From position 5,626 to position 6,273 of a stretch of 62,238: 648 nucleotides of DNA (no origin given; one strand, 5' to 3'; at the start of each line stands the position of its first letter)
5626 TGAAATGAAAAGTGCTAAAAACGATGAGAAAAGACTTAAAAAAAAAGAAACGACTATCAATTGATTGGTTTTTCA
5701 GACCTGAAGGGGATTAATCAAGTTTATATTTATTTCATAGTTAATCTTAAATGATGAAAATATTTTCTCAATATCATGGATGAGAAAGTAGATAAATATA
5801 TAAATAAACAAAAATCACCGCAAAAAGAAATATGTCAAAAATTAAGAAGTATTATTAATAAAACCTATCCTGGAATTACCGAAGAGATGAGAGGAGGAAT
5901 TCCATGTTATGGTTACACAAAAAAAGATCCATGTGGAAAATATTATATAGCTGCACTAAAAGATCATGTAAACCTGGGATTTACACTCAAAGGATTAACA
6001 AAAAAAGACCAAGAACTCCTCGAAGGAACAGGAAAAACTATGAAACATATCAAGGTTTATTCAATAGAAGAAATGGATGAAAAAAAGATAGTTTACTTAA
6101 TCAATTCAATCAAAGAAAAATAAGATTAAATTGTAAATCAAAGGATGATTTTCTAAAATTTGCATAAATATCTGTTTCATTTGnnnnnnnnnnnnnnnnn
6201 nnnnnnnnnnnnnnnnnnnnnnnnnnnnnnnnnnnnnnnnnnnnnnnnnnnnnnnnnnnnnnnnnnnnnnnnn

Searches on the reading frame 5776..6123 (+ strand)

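Call 68: search_protein_families(library=pfam, proteins=[window:5776-6123:+], max_evalue=0.00001)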
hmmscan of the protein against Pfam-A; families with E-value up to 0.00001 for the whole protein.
window:5776-6123:+ (115 aa): 2 families
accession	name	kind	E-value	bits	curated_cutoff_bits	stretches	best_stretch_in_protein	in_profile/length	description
PF08818.16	DUF1801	-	4.1e-16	59.6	27.2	1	16-110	1-82/85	Domain of unknown function (DU1801)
PF18899.5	DUF5655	-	1.5e-08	35.1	24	1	5-109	1-102/109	Domain of unknown function (DUF5655)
